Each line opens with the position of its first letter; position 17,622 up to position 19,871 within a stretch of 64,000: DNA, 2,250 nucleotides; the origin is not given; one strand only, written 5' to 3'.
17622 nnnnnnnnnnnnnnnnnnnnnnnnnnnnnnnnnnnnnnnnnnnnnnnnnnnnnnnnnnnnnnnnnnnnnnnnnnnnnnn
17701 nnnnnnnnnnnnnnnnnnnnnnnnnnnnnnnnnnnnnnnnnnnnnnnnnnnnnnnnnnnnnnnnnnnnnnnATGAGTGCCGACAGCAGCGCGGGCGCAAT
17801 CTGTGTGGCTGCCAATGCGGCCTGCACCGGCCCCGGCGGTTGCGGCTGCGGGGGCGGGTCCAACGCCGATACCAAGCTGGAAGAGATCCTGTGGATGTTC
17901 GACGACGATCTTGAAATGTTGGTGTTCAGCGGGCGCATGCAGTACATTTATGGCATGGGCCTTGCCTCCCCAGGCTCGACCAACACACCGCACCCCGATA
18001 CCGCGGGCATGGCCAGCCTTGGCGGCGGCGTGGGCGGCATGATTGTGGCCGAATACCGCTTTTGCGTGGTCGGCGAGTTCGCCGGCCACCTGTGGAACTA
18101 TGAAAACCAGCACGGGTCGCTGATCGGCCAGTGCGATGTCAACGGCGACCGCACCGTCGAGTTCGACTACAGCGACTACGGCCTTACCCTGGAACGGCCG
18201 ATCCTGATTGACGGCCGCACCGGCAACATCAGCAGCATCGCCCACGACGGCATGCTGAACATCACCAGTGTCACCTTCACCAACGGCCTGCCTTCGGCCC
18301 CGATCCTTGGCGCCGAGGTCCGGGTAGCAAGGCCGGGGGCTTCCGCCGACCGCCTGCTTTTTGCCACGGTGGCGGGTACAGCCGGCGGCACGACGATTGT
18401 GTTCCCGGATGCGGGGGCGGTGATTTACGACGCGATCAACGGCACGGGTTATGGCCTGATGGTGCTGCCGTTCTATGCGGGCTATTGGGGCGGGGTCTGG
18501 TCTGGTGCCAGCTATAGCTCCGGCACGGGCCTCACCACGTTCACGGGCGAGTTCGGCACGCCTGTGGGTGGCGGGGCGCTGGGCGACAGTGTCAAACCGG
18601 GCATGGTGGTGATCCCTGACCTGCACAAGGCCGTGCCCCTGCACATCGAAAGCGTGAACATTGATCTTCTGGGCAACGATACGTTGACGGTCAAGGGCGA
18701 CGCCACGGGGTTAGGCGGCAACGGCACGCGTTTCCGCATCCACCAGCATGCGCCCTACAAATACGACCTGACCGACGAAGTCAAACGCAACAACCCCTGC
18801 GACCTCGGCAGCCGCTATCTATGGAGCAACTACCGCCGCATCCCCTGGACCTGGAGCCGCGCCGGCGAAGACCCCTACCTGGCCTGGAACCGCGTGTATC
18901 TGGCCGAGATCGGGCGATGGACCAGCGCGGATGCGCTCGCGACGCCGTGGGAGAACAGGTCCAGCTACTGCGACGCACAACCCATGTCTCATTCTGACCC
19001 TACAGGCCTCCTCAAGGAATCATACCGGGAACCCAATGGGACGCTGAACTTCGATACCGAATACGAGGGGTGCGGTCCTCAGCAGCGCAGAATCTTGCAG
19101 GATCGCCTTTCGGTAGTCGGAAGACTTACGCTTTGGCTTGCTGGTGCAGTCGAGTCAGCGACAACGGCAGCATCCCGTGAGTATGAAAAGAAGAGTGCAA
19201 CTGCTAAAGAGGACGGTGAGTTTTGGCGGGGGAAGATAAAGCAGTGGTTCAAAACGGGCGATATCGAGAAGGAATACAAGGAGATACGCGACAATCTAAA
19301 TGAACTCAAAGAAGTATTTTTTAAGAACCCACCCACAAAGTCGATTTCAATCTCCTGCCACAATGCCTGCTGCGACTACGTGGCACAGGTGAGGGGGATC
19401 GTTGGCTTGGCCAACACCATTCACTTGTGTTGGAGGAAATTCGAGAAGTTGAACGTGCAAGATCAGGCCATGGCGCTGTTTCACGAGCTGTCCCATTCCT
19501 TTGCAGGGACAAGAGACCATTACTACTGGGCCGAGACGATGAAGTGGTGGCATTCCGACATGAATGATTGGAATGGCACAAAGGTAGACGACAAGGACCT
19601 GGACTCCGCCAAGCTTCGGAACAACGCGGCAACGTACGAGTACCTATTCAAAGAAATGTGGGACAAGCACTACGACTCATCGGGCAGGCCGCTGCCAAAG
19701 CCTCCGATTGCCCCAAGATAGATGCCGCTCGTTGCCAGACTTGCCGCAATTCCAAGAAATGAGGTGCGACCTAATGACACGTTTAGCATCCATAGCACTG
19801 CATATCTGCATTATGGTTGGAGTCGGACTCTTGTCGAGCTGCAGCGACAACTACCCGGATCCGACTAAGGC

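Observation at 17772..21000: Rhs-type polymorphic toxin locus: HExxH tip, lipoprotein immunity candidate and a 720-bp orphan core duplicate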

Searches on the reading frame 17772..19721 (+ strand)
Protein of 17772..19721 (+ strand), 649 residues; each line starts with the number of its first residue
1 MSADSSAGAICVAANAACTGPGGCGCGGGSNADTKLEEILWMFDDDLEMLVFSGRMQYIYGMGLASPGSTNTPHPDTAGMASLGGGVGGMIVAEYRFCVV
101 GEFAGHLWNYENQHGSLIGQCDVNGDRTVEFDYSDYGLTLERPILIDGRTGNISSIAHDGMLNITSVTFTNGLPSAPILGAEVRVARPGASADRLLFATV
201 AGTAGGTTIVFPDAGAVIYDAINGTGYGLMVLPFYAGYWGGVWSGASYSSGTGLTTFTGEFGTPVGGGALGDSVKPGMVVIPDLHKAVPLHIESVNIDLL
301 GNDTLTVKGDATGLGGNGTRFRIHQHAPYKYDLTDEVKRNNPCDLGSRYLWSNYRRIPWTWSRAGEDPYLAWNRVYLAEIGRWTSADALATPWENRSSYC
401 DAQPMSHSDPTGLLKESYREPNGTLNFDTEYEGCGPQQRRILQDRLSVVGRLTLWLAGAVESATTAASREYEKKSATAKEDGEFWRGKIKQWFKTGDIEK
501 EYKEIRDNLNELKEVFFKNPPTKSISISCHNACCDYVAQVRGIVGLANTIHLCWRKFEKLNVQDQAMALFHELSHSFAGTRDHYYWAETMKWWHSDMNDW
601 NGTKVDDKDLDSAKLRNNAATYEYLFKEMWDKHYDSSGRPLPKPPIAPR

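Call 4: search_protein_families(library=pfam, proteins=[window:17772-19721:+], max_evalue=0.1)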
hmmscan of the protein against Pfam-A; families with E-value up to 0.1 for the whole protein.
window:17772-19721:+ (649 aa): 0 families

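Call 5: search_protein_families(library=ncbifam, proteins=[window:17772-19721:+], max_evalue=0.1)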
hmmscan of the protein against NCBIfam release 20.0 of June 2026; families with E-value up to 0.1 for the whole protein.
window:17772-19721:+ (649 aa): 1 family
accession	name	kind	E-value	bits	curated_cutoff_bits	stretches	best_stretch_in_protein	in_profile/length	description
TIGR03696.1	Rhs_assc_core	domain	1.9e-06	28.3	32.5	1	371-413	33-76/76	RHS repeat-associated core domain-containing protein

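Call 8: find_homologous_proteins(query=window:17772-19721:+)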
Query window:17772-19721:+ (649 aa): 3 proteins with E <= 0.001 among 8000 candidates.
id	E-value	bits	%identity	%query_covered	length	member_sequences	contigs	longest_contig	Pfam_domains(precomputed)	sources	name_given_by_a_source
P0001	1.4e-99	352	80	30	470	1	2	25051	-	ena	-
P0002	8.9e-87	310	50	46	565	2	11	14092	PF05990.19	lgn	-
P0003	2.6e-13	67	30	54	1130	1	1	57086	PF05593.20,PF25023.2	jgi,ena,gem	-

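Call 11: find_encoding_contigs(protein=P0001, flank=10000, max_places=4)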
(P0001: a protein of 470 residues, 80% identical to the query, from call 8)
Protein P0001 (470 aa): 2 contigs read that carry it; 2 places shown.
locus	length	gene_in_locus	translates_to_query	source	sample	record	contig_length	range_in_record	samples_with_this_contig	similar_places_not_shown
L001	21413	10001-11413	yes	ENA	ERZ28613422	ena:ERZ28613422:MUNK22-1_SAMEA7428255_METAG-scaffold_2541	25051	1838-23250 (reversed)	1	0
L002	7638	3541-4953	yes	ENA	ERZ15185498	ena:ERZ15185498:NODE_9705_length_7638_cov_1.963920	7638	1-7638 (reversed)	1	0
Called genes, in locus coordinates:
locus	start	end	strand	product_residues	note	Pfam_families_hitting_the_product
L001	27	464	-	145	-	PF00403:HMA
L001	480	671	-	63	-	-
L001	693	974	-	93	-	-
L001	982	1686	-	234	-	-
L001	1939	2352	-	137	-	PF00376:MerR, PF13411:MerR_1, PF09278:MerR-DNA-bind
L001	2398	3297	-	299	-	-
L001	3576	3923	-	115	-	PF01638:HxlR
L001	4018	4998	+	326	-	PF00248:Aldo_ket_red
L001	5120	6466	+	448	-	-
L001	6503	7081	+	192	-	PF13241:NAD_binding_7, PF14824:Sirohm_synth_M (faint)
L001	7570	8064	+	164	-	PF07661:MORN_2 (faint)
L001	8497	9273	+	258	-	PF12799:LRR_4 (faint), PF13855:LRR_8 (faint)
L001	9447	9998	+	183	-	-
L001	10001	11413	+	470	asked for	-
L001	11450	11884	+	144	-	-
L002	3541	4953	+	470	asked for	-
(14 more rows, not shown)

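Call 12: find_encoding_contigs(protein=P0002, flank=8000, max_places=6)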
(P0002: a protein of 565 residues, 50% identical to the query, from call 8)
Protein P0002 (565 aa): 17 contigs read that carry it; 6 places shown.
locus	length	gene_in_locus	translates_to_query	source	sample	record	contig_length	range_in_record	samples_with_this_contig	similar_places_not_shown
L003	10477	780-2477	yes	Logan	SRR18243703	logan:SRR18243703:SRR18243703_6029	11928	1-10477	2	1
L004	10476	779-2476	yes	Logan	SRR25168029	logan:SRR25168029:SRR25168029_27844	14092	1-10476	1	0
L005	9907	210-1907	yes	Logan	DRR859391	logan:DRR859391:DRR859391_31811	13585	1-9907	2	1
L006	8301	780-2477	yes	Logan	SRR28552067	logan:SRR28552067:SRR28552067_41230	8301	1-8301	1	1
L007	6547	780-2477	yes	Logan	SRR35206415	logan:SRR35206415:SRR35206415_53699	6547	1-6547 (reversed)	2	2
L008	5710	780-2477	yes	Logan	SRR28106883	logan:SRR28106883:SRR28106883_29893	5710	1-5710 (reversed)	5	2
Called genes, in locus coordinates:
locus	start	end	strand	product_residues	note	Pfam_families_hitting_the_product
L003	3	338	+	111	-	?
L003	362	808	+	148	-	-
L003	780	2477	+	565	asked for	PF05990:DUF900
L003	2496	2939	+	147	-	-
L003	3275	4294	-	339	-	PF13565:HTH_32 (weak), PF13683:rve_3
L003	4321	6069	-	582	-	PF13428:TPR_14 (faint), PF04434:SWIM (faint), PF21810:DUF6880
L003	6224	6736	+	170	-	-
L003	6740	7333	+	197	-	-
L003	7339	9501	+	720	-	-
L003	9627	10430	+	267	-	PF13672:PP2C_2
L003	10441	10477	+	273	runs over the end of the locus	PF00069:Pkinase, PF07714:PK_Tyr_Ser-Thr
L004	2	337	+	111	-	?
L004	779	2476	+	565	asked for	PF05990:DUF900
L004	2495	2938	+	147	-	-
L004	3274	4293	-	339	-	PF13565:HTH_32 (weak), PF13683:rve_3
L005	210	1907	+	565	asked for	PF05990:DUF900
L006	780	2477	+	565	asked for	PF05990:DUF900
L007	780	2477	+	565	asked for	PF05990:DUF900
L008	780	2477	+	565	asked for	PF05990:DUF900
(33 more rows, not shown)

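Call 24: find_encoding_contigs(protein=P0003, flank=10000, max_places=2)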
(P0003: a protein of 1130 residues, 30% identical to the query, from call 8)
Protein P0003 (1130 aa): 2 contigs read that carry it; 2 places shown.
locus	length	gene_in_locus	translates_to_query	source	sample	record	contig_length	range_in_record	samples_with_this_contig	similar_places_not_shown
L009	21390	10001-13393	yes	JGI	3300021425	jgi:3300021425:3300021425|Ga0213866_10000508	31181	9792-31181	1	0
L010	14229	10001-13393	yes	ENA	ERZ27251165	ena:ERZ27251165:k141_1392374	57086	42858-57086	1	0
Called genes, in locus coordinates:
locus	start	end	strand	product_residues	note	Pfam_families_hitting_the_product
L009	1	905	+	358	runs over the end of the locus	PF02625:XdhC_CoxI, PF13478:XdhC_C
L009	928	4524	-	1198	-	PF00873:ACR_tran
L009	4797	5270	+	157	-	PF10604:Polyketide_cyc2, PF03364:Polyketide_cyc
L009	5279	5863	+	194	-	-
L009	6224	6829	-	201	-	-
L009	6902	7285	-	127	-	-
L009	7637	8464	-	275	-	PF01255:Prenyltransf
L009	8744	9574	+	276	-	PF07995:GSDH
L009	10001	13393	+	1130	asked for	PF05593:RHS_repeat (faint), PF25023:TEN_YD-shell (faint)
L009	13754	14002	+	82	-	-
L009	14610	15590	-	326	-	PF25145:NfeD1b_N, PF01343:Peptidase_S49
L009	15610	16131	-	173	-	-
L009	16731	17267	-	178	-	-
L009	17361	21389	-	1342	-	?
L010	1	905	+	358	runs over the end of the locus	PF02625:XdhC_CoxI, PF13478:XdhC_C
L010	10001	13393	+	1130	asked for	PF05593:RHS_repeat (faint), PF25023:TEN_YD-shell (faint)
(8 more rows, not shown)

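Call 45: search_protein_representatives(protein=window:17772-19721:+)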
Query: 649 residues. Proteins with E-value up to 0.001 (for the whole library): 113; up to 1e-10: 33; up to 1e-30: 4. The best 113 are listed.
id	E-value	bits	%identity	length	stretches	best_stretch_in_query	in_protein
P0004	1.1e-104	367.6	90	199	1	133-325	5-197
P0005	1.7e-101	357.1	91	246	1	13-187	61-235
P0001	4.5e-100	352.4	72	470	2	238-431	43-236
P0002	2.8e-87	310.1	52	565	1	113-402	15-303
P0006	3.7e-27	111.4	38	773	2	52-393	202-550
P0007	1.0e-24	103.3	35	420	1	13-324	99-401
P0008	7.6e-24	100.4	38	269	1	106-299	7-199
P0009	8.8e-24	100.2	83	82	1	239-298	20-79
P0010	4.2e-22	94.7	48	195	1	124-276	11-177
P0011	3.1e-19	85.2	37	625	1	107-415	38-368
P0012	1.9e-18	82.6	36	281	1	74-323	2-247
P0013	3.4e-18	81.7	34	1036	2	17-328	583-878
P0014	5.5e-18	81.1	86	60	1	256-304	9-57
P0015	4.0e-17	78.2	35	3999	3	56-267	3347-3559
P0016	1.3e-16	76.5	33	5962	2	55-246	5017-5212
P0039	4.8e-10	54.8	29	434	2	360-630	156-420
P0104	5.1e-04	34.9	36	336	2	547-623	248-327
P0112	8.9e-04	34.1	36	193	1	513-629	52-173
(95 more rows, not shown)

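Call 53: find_encoding_contigs(protein=P0104, flank=5000, max_places=3)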
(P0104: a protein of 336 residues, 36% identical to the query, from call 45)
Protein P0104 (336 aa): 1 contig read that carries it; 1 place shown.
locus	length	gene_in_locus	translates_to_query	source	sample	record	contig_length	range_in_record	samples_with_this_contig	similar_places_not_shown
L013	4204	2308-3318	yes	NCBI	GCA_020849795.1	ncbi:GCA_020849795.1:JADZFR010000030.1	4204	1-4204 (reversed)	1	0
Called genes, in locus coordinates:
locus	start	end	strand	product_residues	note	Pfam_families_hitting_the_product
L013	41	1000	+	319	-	PF13646:HEAT_2 (weak)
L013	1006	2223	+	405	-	PF03453:MoeA_N, PF00994:MoCF_biosynth, PF03454:MoeA_C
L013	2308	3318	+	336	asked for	PF14521:Aspzincin_M35 (faint)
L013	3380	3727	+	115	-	-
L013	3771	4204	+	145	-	?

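Call 54: find_encoding_contigs(protein=P0112, flank=5000, max_places=3)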
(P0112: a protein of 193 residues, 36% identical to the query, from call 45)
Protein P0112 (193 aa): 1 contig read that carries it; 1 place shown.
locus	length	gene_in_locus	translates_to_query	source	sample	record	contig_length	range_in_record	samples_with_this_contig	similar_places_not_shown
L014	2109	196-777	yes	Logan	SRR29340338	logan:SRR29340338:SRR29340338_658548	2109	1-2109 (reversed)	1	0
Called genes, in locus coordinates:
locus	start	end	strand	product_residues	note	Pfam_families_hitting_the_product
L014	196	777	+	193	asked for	PF14521:Aspzincin_M35 (weak)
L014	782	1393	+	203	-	-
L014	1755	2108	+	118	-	?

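Call 55: find_encoding_contigs(protein=P0039, flank=5000, max_places=3)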
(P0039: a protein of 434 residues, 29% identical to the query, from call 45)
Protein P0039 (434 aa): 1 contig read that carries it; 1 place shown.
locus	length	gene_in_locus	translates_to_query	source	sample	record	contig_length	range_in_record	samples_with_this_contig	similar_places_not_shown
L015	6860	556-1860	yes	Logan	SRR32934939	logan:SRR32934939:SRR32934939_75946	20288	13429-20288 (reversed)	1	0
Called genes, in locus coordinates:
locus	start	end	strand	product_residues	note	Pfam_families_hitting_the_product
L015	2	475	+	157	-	?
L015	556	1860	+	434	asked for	PF14521:Aspzincin_M35 (weak)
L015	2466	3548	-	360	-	PF00188:CAP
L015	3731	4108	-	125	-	-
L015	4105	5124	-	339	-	-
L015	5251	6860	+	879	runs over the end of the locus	-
